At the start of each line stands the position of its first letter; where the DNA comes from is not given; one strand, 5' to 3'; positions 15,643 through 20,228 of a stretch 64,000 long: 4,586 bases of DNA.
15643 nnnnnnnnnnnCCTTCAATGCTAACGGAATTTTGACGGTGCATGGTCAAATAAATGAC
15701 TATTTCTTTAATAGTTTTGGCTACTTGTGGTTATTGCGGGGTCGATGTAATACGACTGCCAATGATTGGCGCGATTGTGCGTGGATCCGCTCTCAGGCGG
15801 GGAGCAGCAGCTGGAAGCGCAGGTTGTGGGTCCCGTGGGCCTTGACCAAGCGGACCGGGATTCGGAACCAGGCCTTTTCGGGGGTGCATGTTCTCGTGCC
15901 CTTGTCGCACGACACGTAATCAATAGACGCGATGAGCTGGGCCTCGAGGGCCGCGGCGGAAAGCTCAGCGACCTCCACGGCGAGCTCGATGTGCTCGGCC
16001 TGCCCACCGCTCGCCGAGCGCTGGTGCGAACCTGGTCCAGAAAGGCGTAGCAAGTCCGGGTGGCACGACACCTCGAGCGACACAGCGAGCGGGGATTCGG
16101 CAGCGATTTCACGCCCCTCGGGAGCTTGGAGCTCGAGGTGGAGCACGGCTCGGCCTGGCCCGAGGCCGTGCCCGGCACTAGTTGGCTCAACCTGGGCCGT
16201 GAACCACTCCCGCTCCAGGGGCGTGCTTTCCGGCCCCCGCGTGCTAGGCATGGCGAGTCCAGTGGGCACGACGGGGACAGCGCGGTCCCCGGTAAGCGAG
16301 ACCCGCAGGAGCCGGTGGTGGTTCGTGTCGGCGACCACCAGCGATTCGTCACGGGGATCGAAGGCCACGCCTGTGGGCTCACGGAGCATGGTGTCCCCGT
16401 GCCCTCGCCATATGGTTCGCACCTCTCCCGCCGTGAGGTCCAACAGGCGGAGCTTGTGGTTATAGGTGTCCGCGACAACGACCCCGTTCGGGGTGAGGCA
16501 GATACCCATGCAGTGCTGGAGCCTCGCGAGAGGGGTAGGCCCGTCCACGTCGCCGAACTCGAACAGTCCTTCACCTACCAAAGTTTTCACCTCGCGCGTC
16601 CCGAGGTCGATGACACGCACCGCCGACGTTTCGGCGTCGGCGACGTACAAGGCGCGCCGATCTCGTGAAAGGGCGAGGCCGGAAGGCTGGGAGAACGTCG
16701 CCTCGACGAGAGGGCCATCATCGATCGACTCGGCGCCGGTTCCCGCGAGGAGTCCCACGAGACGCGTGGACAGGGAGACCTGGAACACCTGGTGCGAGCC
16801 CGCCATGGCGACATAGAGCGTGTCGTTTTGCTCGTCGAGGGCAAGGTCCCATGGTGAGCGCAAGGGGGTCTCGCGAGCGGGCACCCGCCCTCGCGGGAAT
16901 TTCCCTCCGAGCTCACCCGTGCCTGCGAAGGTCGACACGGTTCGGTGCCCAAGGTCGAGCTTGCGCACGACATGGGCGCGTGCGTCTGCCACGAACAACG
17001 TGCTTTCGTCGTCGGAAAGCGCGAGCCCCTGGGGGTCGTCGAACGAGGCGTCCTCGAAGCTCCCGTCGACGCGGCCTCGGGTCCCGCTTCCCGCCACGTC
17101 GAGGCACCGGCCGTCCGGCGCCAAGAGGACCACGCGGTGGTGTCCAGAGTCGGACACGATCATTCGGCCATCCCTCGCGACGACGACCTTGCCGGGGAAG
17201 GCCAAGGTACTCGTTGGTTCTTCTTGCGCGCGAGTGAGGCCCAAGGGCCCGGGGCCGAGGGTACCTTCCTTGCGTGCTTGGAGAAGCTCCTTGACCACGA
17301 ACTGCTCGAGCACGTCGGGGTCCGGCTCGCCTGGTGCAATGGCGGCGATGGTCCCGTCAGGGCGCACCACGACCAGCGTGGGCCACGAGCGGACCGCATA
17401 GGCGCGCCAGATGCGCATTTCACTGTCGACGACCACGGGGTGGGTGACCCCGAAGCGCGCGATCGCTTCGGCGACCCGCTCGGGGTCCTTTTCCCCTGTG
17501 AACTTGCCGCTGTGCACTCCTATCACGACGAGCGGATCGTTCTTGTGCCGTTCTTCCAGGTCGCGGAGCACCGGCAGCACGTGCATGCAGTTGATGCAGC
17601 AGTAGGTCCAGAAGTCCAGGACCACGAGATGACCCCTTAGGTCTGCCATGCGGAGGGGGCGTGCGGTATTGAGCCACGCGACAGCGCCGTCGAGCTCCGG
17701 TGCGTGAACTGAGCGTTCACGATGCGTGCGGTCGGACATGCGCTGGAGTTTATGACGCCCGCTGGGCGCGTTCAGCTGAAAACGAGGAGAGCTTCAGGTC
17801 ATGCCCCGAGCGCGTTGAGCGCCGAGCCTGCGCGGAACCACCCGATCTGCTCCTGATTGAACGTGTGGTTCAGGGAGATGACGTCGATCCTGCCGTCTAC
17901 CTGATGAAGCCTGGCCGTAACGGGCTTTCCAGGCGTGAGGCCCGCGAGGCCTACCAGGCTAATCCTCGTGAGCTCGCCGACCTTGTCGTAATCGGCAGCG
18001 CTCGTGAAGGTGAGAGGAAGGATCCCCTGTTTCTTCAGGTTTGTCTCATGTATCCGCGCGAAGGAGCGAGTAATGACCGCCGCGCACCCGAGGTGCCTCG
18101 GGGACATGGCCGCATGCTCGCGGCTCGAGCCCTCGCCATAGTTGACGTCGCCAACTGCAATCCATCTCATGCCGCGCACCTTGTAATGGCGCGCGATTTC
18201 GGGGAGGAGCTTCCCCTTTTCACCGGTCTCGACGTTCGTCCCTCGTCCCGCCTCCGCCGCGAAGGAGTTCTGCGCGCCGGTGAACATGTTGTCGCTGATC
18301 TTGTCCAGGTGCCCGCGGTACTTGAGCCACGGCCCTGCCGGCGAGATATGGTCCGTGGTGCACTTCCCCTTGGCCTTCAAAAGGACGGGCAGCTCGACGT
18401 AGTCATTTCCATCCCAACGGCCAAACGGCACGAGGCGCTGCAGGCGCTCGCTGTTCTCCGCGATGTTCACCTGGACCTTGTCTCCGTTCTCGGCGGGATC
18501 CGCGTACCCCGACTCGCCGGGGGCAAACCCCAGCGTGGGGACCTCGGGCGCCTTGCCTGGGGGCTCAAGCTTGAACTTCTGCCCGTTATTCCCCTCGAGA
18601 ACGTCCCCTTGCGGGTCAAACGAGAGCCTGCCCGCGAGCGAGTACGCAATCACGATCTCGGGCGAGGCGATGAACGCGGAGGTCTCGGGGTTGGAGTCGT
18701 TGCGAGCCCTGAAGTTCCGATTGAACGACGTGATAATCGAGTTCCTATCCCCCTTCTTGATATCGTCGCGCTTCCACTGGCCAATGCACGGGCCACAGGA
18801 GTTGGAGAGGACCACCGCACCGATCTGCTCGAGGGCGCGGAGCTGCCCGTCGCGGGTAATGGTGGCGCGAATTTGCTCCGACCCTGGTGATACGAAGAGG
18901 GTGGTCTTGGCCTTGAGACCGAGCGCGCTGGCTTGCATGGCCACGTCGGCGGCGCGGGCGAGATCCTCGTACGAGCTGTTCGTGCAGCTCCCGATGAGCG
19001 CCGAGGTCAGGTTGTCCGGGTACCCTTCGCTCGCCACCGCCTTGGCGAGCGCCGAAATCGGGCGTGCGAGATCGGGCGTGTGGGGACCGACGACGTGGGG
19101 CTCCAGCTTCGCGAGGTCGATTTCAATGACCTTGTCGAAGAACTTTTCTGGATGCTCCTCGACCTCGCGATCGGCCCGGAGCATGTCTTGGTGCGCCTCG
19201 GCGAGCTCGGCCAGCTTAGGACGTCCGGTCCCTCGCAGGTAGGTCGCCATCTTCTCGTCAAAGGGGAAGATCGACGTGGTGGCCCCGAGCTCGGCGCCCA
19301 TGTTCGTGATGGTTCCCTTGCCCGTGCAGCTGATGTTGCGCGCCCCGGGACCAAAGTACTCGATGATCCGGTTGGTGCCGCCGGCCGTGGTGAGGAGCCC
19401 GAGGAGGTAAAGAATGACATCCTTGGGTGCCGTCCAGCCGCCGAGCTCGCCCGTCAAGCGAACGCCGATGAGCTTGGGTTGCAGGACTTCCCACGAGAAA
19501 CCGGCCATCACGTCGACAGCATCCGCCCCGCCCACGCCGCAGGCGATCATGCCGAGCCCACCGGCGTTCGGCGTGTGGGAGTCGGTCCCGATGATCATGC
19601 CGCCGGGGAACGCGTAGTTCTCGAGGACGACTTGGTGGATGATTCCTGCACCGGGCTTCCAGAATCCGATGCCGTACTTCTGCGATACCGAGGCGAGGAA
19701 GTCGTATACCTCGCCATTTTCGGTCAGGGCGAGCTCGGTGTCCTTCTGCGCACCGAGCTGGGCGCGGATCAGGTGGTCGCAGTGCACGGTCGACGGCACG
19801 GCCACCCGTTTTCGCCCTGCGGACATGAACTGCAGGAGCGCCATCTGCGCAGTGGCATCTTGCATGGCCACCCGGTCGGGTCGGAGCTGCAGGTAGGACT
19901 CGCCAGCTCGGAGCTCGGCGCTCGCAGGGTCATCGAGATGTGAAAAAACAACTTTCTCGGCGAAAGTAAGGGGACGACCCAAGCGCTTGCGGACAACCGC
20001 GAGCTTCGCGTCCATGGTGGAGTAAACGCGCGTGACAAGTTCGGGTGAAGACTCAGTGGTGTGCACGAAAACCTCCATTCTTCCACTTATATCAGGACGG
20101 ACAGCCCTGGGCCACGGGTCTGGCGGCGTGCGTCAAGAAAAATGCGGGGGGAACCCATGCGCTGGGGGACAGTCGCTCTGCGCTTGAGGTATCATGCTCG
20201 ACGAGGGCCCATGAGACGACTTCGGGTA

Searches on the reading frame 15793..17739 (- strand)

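Call 7: search_protein_families(library=pfam, proteins=[window:15793-17739:-], max_evalue=10)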
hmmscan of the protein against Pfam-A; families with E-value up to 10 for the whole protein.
window:15793-17739:- (648 aa): 12 families
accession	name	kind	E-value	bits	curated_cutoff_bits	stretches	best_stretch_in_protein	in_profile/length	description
PF01436.27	NHL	-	6.4e-30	102.1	20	6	452-477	1-25/28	NHL repeat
PF13905.12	Thioredoxin_8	-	9.6e-14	51.9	27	1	37-131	2-94/94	Thioredoxin-like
PF00578.27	AhpC-TSA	-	2.3e-09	37.7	26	1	26-133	15-123/124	AhpC/TSA family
PF08450.18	SGL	-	1.9e-08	34.7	26.3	2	186-324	92-213/246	SMP-30/Gluconolactonase/LRE-like region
PF08534.16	Redoxin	-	4.3e-06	27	26.6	1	29-140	21-137/148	Redoxin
PF25021.1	TEN_NHL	-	0.00012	21.6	27.1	1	226-333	134-237/357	Teneurin NHL domain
PF01731.26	Arylesterase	-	0.00031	21.3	21.3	1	347-371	51-75/86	Arylesterase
PF00085.26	Thioredoxin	-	0.0019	18.6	23.5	1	37-69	19-50/103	Thioredoxin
PF13098.12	Thioredoxin_2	-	0.0068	17.2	27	1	36-146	5-102/104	Thioredoxin-like domain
PF13449.12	Phytase-like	-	0.011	16.1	27.6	0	448-498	60-113/284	Esterase-like activity of phytase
PF21274.3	Rng_hyd_C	-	0.021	15.5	27.5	1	88-146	41-98/107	Aromatic-ring hydroxylase, C-terminal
PF07976.19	Phe_hydrox_dim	-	0.34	11.2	24.9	1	109-148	150-189/197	Phenol hydroxylase, C-terminal dimerisation domain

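Call 8: search_protein_families(library=ncbifam, proteins=[window:15793-17739:-], max_evalue=10)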
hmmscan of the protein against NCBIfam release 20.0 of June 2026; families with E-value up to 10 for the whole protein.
window:15793-17739:- (648 aa): 17 families
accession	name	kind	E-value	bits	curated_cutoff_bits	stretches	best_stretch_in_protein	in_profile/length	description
NF002854.0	PRK03147.1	subfamily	1.9e-14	54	170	1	29-148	55-169/176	thiol-disulfide oxidoreductase ResA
NF035926.1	scyF_NHL_VPEP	equivalog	1.3e-10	41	350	2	236-477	44-270/376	scytonemin biosynthesis PEP-CTERM protein ScyF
NF041202.1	StoA_CxxC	exception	1.1e-08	35.2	210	1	35-132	51-145/163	endospore biogenesis thiol-disulfide oxidoreductase StoA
NF041054.1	WAxxUGC_long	equivalog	1.8e-06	27.5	300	1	10-132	81-195/354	ResA-like WAxxUGC motif-containing protein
NF052340.1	hydrazine_beta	equivalog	2.7e-06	26.7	560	1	350-386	75-111/372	hydrazine synthase subunit beta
TIGR01068.1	thioredoxin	equivalog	4.9e-06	26.6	96.8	2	37-67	15-45/101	thioredoxin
TIGR03866.1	PQQ_ABC_repeats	subfamily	9.5e-06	24.9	287.3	2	350-386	41-77/310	PQQ-dependent catabolism-associated beta-propeller protein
NF047696.1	ThlDiSintTplARhiz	equivalog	5.2e-05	23.1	230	1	27-76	88-137/219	thiol:disulfide interchange protein TlpA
NF033206.1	ScyE_fam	subfamily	9.1e-05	22.1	80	2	177-386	5-173/333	ScyD/ScyE family protein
NF010625.0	PRK14018.1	equivalog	0.0002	20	522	1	39-138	59-159/521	bifunctional peptide-methionine (S)-S-oxide reductase MsrA/peptide-methionine (R)-S-oxide reductase MsrB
NF047697.1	ThioredTrxAClost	equivalog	0.0013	18.9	140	1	37-67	18-48/105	thioredoxin TrxA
NF052280.1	7_blade_YncE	equivalog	0.0022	16.8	400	1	297-386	30-111/338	7-bladed beta-propeller protein YncE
NF033782.1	lipoprot_Omp28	subfamily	0.0055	16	150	1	37-83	39-85/264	Omp28 family outer membrane lipoprotein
NF008229.0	PRK10996.1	equivalog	0.02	14.6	125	1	38-67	54-83/141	thioredoxin TrxC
NF004832.0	PRK06184.1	subfamily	0.028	13.2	476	1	98-143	447-491/506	hypothetical protein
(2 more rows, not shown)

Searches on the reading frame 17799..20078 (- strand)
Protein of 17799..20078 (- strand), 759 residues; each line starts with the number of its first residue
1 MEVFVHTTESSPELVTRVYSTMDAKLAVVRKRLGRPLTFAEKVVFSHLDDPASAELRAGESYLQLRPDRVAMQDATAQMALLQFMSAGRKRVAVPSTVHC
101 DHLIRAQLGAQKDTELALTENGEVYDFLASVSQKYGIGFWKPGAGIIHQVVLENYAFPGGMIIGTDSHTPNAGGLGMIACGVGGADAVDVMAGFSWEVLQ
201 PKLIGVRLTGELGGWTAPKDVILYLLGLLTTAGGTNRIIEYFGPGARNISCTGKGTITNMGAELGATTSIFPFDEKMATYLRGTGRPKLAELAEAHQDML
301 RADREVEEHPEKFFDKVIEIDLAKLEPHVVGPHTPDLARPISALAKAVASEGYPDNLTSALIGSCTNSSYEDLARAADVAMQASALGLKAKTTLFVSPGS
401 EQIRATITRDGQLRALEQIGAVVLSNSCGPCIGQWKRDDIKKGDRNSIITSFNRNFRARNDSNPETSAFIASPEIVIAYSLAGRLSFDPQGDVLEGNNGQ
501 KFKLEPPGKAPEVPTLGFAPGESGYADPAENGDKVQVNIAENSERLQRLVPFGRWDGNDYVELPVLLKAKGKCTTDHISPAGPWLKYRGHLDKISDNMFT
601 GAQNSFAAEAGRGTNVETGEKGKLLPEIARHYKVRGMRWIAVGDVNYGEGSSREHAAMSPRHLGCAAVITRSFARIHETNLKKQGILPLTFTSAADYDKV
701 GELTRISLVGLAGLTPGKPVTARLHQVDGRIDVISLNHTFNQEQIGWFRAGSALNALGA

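Call 43: find_related_loci(query=window:17799-20078:-, collection=genome_contigs, flank=10000)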
Query window:17799-20078:- (759 aa) in genome_contigs; peptide patterns used: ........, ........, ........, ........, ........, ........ (x = any residue, [..] = any of these).
600 stretches matched a pattern (row limit reached: there are more); 599 encode a relative of the query (tblastn E <= 1e-3); the best 80 are kept; 80 distinct loci.
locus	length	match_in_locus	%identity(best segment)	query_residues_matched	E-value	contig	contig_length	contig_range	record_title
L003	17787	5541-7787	69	7-757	0e+0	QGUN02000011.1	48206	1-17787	MAG: Pseudomonadota bacterium isolate ZC4RG40 NODE_452_length_48206_cov_19.687005, whole genome shotgun sequence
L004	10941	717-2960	70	9-757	0e+0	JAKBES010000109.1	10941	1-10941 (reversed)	MAG: Acidobacteria bacterium isolate BP8.bin17 NODE_9648_length_10941_cov_2.054374, whole genome shotgun sequence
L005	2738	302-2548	67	7-757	0e+0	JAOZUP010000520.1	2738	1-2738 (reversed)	MAG: Thermoanaerobaculales bacterium isolate GMC8.metabat2.114 GMC8_70085_length_2738_cov_7.268356, whole genome shotgun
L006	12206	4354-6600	67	7-757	0e+0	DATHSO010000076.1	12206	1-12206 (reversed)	MAG TPA_asm: Candidatus Methylomirabilota bacterium isolate SMAG_U16053 k141_14662, whole genome shotgun sequence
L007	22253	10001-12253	66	7-757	0e+0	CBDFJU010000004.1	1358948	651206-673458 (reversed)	MAG: Dehalococcoidia bacterium isolate 657d8e1c-b3ee-4bf2-81bf-5276bdb608e5 genome assembly, contig: contig_4, whole gen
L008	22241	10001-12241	66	9-757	0e+0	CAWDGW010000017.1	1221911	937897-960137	MAG: uncultured Holophagae bacterium isolate MFD03804.bin.1.132 genome assembly, contig: contig_9882, whole genome shotg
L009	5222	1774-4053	64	2-759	0e+0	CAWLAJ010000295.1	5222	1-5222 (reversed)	MAG: Deltaproteobacteria bacterium UBA4427 isolate CB6_Bottom.56 genome assembly, contig: Ga0310122_10012135, whole geno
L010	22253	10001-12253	64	5-757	0e+0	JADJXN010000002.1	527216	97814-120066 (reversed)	MAG: Oligoflexia bacterium isolate Kalu_18-Q3-R12-55_MAXAC.131 tig00002188-10-5250020, whole genome shotgun sequence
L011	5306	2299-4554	66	3-757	0e+0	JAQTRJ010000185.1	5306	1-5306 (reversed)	MAG: bacterium isolate STB_160 NODE_49218_length_5306_cov_2.783356_Sandtown_B, whole genome shotgun sequence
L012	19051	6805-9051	65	9-757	0e+0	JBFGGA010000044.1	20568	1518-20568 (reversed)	MAG: Myxococcota bacterium isolate Mix_sand02.2020.12.G.56 k141_1858720_length_20568_cov_15.0130, whole genome shotgun s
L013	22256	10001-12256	64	5-757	0e+0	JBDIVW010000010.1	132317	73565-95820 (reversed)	MAG: Nitrospiraceae bacterium isolate Bin_25 NODE_100_length_132317_cov_13.467834, whole genome shotgun sequence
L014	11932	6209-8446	64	11-757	0e+0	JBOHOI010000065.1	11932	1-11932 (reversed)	MAG: Nitrospiraceae bacterium isolate SD8032_metabat2.bin.4 NODE_1204_length_11932_cov_1.645150, whole genome shotgun se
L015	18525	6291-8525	65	13-759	0e+0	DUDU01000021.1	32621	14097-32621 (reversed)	MAG TPA_asm: Candidatus Melainabacteria bacterium isolate LMEP_10873 2582581918, whole genome shotgun sequence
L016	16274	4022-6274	62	5-757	0e+0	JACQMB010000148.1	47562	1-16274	MAG: Deltaproteobacteria bacterium isolate NC_groundwater_1218_Ag_S-0.1um_53_77 S_p1_S3_coassembly_k141_2422246, whole g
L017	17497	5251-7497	65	9-757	0e+0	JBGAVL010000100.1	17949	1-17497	MAG: Candidatus Obscuribacteraceae bacterium isolate MAG_AAO_AS.36 AAOAS-36_NODE_100_length_17949_cov_4.016450, whole ge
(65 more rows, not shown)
